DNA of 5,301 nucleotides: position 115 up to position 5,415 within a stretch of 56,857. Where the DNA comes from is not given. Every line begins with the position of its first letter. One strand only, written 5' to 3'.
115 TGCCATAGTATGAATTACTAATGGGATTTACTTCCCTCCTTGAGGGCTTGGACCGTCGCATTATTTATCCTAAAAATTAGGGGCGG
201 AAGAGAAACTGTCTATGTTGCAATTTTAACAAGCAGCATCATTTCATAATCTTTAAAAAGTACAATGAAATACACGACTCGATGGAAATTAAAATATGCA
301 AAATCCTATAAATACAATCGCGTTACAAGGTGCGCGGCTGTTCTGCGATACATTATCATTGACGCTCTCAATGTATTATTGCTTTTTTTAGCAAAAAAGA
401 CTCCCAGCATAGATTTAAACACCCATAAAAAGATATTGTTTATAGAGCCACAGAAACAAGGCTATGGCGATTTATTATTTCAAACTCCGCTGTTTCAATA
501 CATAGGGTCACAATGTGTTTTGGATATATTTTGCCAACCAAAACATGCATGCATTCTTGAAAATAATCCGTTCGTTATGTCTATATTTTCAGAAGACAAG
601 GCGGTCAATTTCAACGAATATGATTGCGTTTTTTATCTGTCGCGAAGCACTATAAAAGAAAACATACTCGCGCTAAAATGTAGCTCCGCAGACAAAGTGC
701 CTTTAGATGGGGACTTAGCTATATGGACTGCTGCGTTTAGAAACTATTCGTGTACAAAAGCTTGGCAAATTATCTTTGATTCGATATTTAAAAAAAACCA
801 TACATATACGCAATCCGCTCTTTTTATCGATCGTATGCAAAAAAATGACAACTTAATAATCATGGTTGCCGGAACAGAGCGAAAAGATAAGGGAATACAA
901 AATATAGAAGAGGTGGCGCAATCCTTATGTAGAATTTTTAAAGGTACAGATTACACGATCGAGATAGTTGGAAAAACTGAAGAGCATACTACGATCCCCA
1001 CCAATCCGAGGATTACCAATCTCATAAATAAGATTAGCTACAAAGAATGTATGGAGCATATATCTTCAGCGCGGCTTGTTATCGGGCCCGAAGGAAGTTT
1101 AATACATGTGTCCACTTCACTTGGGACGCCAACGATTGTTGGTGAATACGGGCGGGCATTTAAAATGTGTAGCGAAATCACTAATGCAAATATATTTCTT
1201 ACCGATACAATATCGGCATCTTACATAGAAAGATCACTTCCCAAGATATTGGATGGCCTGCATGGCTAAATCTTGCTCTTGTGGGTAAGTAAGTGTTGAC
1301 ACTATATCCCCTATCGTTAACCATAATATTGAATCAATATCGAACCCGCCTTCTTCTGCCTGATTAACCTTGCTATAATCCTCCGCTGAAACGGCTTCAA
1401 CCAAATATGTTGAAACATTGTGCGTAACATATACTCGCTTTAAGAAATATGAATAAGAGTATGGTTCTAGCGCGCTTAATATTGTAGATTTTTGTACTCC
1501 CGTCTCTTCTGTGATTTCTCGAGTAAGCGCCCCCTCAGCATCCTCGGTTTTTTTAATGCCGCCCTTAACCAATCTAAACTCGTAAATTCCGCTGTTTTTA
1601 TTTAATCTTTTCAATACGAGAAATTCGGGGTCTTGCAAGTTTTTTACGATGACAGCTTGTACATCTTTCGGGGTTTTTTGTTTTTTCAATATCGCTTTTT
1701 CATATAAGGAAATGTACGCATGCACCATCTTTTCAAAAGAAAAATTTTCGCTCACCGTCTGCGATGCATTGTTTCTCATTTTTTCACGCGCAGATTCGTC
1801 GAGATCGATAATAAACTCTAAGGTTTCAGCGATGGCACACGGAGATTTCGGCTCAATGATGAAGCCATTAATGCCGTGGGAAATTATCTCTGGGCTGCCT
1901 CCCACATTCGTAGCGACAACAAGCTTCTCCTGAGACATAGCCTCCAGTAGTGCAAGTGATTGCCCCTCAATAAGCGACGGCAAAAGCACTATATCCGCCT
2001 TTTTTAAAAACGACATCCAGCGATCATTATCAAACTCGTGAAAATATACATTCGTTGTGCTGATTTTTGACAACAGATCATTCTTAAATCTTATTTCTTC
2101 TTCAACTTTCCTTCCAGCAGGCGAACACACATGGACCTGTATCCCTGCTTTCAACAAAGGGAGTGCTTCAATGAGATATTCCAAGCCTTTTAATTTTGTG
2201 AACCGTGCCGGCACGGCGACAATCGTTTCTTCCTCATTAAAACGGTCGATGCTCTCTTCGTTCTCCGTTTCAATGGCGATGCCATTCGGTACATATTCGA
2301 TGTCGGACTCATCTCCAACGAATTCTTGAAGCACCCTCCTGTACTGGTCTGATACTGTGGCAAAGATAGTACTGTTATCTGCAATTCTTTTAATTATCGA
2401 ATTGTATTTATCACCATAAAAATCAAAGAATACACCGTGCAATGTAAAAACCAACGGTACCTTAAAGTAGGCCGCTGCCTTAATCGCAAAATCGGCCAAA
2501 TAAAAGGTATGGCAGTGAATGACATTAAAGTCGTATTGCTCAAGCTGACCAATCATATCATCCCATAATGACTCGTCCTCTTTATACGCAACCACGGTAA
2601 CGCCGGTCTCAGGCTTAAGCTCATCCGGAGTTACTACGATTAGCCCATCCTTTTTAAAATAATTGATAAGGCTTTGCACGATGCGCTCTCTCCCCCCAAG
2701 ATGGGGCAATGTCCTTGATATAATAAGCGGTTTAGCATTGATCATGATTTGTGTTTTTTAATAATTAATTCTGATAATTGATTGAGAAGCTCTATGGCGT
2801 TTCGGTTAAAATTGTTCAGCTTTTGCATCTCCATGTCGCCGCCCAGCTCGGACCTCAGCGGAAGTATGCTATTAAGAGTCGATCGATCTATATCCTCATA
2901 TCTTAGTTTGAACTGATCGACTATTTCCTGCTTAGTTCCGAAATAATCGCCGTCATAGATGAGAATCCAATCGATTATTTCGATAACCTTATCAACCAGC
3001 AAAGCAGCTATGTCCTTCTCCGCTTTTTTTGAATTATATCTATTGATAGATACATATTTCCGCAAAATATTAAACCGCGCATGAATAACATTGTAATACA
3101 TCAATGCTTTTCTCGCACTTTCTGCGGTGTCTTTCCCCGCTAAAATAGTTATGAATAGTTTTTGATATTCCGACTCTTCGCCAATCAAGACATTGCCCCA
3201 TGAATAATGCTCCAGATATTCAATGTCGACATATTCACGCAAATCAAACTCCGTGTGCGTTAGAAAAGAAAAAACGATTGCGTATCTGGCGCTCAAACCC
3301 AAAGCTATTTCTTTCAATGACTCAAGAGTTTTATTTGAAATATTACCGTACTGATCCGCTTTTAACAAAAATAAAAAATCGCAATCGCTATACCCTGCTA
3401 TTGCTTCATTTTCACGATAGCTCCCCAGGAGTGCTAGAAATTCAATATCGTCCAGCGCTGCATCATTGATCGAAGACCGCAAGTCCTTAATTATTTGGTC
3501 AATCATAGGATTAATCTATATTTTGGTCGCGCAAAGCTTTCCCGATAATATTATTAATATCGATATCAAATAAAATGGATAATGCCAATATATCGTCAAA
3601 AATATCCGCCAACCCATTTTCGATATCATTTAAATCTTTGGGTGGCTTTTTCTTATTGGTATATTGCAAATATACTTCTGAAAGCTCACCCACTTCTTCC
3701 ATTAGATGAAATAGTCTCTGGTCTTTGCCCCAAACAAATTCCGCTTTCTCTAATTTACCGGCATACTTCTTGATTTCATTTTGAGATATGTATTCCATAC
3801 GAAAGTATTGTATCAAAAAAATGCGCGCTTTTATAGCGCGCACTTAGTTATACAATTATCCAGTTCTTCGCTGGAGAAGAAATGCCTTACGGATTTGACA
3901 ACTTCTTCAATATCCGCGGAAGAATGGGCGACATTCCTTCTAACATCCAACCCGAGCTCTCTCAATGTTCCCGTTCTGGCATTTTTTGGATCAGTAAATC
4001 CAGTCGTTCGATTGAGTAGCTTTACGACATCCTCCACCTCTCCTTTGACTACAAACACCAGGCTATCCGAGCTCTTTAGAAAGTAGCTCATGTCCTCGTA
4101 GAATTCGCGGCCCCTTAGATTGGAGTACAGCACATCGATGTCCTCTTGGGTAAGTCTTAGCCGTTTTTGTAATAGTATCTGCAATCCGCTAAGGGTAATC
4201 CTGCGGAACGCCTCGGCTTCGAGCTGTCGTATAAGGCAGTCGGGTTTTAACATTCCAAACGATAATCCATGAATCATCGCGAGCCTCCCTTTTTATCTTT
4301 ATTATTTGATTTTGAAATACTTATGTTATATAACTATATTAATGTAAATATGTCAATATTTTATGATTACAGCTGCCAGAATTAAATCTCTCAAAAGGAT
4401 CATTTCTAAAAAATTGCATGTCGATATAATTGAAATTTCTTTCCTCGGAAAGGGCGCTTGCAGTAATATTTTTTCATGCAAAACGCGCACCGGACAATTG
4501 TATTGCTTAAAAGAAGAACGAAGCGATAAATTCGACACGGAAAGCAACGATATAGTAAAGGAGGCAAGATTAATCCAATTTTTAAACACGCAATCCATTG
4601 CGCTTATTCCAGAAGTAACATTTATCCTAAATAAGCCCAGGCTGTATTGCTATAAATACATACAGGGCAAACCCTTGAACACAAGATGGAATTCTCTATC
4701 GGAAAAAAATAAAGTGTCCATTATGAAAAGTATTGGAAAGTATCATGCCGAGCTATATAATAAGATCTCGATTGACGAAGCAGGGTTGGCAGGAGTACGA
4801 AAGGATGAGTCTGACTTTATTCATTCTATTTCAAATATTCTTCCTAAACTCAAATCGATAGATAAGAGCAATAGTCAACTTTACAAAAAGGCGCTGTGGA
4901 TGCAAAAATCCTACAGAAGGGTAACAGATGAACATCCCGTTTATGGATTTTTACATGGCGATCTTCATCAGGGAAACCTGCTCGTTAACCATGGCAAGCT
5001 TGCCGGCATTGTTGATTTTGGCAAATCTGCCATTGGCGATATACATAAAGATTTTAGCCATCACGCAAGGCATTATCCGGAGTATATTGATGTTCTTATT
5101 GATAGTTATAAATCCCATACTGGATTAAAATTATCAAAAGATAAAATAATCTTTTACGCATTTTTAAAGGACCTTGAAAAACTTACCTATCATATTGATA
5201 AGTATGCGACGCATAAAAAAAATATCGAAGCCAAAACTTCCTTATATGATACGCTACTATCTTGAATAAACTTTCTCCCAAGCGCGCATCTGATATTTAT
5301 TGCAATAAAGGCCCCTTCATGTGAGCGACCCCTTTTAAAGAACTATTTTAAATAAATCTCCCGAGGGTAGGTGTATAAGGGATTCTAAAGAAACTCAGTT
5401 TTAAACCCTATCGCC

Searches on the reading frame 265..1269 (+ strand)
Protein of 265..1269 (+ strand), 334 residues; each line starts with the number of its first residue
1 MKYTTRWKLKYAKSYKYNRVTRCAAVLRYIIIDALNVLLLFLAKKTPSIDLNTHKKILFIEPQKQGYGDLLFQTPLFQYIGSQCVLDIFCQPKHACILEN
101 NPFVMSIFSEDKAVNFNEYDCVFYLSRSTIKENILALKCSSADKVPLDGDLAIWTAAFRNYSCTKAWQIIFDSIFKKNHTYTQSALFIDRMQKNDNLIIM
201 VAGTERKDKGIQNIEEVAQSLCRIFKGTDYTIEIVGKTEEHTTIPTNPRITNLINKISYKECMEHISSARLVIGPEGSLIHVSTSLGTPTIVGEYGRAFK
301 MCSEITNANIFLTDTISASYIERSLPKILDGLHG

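Call 66: search_protein_families(library=pfam, proteins=[window:265-1269:+], max_evalue=0.01)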
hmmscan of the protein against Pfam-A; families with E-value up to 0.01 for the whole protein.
window:265-1269:+ (334 aa): 2 families
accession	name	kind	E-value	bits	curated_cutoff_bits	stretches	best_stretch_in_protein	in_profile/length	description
PF01075.23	Glyco_transf_9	-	2.1e-05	24.4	22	1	231-291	139-206/247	Glycosyltransferase family 9 (heptosyltransferase)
PF04577.19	Glyco_transf_61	-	0.0082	16.8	27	0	183-282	59-126/137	Glycosyltransferase 61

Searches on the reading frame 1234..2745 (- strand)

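Call 66: search_protein_families(library=pfam, proteins=[window:1234-2745:-], max_evalue=0.01)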
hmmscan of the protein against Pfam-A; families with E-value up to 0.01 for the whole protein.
window:1234-2745:- (503 aa): 6 families
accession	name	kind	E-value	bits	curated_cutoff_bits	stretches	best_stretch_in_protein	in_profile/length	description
PF00534.26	Glycos_transf_1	-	1.6e-30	106.4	26.4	1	162-329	4-171/172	Glycosyl transferases group 1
PF13692.12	Glyco_trans_1_4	-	7.5e-24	85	27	1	176-312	4-139/142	Glycosyl transferases group 1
PF13439.12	Glyco_transf_4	-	1.8e-16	61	28.5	1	64-159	64-169/170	Glycosyltransferase Family 4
PF00293.34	NUDIX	-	1.7e-11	44.7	21.1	1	365-481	8-118/134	NUDIX domain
PF13579.12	Glyco_trans_4_4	-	1.2e-08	35.9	29.7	1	64-155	63-158/158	Glycosyl transferase 4-like domain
PF20706.3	GT4-conflict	-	0.00097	18.6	26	1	132-273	158-305/385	Family 4 Glycosyltransferase in conflict systems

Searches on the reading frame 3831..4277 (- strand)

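Call 66: search_protein_families(library=pfam, proteins=[window:3831-4277:-], max_evalue=0.01)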
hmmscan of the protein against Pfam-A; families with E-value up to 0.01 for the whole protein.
window:3831-4277:- (148 aa): 1 family
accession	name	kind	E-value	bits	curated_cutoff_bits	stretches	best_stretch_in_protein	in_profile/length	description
PF00334.24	NDK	-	2e-24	86.5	27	1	7-138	4-134/135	Nucleoside diphosphate kinase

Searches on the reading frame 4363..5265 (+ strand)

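Call 66: search_protein_families(library=pfam, proteins=[window:4363-5265:+], max_evalue=0.01)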
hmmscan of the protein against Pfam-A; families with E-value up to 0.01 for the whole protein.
window:4363-5265:+ (300 aa): 5 families
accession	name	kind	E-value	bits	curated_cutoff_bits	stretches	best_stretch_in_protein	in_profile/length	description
PF01636.29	APH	-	4.3e-16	59.8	23.2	1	40-240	17-215/239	Phosphotransferase enzyme family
PF00069.31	Pkinase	-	6.8e-08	32.7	31.7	1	26-125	5-108/263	Protein kinase domain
PF03109.22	ABC1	-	3.1e-05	23.7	22.9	1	165-222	157-214/244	ABC1 atypical kinase-like domain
PF19974.5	TCAD9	-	0.0015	18.2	40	1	191-232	294-335/429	Ternary complex associated domain 9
PF07714.23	PK_Tyr_Ser-Thr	-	0.0028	17.4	23.1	0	27-222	6-149/258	Protein tyrosine and serine/threonine kinase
